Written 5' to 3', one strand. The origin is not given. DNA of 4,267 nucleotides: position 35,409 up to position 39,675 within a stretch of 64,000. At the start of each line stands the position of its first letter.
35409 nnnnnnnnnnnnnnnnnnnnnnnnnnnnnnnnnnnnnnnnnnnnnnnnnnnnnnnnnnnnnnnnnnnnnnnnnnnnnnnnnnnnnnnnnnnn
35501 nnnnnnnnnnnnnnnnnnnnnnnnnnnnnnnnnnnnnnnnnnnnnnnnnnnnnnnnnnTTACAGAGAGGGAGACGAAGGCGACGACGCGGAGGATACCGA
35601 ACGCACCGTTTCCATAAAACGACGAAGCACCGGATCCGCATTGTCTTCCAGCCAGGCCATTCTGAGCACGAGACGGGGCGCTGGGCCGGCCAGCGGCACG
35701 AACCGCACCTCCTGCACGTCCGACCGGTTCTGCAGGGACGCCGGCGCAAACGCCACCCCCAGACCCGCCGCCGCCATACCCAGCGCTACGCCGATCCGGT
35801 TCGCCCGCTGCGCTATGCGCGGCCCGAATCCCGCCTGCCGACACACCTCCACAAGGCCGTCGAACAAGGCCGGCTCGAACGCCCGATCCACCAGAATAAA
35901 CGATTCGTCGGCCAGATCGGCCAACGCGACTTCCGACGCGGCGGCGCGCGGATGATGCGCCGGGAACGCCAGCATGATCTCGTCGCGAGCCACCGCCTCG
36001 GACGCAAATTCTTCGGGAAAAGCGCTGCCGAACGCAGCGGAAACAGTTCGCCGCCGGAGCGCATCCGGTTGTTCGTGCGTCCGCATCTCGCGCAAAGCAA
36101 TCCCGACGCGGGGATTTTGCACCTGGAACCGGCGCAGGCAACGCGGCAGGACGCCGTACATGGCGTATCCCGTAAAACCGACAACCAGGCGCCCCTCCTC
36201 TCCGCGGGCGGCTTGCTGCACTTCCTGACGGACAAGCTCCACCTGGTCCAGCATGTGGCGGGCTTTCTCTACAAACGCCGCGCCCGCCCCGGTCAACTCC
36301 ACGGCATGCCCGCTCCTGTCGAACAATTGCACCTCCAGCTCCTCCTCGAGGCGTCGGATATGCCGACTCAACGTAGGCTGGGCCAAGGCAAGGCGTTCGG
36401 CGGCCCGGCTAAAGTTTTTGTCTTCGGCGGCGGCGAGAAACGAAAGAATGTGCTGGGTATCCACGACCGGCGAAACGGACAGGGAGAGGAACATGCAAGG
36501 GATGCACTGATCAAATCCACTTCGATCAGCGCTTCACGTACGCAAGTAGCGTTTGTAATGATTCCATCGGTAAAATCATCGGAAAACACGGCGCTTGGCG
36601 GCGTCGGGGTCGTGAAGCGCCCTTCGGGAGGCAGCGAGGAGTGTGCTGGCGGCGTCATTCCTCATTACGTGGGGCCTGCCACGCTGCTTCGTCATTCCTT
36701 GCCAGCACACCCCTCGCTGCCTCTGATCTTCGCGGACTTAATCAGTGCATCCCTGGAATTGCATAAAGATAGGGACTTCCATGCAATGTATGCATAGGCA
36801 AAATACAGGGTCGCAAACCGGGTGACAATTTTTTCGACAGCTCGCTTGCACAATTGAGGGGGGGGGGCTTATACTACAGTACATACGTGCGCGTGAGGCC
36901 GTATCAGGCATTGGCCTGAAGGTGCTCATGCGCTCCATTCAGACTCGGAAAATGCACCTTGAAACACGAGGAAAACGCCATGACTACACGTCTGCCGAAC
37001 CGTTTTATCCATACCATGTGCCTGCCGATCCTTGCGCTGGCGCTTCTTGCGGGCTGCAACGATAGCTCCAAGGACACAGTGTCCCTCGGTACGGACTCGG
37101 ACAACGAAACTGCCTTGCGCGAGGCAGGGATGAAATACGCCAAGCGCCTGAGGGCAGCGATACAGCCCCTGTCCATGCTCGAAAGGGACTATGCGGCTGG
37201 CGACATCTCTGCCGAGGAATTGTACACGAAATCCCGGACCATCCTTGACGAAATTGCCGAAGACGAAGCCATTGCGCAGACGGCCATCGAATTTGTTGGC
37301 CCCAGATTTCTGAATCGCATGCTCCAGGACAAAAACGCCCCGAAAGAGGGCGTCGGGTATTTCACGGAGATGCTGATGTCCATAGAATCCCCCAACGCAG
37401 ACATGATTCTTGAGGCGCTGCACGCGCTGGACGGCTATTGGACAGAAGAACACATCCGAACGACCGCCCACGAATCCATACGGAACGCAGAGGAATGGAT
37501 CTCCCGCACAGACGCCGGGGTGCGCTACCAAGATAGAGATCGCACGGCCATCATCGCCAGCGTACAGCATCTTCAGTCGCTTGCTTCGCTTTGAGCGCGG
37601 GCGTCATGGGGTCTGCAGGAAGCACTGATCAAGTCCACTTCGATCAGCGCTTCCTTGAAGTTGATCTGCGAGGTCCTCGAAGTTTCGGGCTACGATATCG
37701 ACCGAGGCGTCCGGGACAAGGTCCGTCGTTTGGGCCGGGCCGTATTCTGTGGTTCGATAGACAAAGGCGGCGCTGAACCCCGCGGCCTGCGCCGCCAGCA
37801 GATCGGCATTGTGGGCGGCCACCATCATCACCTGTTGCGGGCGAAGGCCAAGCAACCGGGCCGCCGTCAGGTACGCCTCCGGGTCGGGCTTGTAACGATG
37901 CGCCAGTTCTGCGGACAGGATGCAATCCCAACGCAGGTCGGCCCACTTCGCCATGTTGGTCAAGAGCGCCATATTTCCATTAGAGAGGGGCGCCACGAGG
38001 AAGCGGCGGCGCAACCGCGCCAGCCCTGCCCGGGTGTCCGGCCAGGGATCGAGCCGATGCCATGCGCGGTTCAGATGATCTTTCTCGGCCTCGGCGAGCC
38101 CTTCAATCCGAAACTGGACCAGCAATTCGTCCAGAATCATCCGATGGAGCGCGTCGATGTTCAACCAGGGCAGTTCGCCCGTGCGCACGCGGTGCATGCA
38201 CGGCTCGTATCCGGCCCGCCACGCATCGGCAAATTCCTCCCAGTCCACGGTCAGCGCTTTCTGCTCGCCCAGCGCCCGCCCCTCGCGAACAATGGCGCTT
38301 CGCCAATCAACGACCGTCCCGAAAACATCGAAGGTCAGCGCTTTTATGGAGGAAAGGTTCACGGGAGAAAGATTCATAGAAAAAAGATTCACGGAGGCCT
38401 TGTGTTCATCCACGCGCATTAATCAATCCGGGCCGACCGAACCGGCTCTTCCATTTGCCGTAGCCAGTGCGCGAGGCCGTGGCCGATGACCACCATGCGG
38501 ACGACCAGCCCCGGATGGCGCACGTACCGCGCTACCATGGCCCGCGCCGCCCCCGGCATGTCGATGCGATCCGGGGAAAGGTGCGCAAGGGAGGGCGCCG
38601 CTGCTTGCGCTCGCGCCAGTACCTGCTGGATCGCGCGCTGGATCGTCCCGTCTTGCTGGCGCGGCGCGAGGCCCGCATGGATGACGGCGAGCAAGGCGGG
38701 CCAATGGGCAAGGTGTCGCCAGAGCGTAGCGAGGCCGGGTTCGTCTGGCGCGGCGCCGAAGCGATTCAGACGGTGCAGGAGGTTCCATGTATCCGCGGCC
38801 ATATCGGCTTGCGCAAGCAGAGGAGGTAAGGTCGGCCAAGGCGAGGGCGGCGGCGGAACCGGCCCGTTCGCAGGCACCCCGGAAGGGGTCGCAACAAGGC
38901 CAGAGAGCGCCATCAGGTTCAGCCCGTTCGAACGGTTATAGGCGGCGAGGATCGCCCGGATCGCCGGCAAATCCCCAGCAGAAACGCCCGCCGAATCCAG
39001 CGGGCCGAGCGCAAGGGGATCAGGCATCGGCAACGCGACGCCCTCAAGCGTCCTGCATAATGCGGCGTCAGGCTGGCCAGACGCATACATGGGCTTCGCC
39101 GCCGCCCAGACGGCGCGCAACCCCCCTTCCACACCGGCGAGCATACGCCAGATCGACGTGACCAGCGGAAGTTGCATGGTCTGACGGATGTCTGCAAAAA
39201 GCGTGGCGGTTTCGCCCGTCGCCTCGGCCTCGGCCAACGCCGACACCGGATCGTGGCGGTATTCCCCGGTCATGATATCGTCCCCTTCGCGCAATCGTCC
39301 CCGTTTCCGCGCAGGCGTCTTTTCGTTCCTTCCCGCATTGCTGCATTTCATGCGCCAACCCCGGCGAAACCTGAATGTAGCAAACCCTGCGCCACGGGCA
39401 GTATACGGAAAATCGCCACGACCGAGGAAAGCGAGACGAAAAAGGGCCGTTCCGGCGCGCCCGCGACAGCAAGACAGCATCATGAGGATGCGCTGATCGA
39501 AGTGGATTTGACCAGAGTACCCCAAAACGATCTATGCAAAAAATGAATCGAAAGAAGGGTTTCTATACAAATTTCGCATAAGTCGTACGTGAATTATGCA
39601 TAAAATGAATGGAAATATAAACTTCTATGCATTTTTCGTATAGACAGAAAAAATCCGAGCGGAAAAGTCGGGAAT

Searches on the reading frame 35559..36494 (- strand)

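Call 12: search_protein_families(library=pfam, proteins=[window:35559-36494:-], max_evalue=0.001)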
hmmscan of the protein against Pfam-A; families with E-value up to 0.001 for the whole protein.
window:35559-36494:- (311 aa): 4 families
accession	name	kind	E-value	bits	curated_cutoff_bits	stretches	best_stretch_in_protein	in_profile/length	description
PF03466.25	LysR_substrate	-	1.2e-36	126.5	28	1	97-299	2-206/209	LysR substrate binding domain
PF00126.33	HTH_1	-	3.3e-20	72.2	26.6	1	15-71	3-59/60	Bacterial regulatory helix-turn-helix protein, lysR family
PF25213.1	HVO_A0261_N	-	4.4e-05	23.7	35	1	28-88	25-84/86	HVO_A0261 N-terminal domain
PF13412.12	HTH_24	-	0.00021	21.2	21.9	1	15-52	7-44/48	Winged helix-turn-helix DNA-binding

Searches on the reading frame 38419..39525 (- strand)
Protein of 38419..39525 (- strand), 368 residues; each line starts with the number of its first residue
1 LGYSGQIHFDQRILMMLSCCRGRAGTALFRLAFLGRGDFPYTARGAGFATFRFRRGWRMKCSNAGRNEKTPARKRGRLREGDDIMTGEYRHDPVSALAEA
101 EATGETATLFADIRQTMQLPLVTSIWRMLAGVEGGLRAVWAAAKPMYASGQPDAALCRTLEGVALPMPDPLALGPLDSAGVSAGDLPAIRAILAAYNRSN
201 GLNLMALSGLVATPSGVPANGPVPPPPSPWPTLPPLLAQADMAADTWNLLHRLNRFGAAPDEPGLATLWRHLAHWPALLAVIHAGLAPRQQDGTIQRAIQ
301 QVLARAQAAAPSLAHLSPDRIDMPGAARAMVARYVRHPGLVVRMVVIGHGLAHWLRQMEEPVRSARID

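Call 12: search_protein_families(library=pfam, proteins=[window:38419-39525:-], max_evalue=0.001)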
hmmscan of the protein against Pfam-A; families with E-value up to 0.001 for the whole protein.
window:38419-39525:- (368 aa): 0 families

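Call 40: search_protein_families(library=ncbifam, proteins=[window:38419-39525:-], max_evalue=0.01)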
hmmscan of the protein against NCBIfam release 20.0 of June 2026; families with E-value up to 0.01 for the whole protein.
window:38419-39525:- (368 aa): 0 families
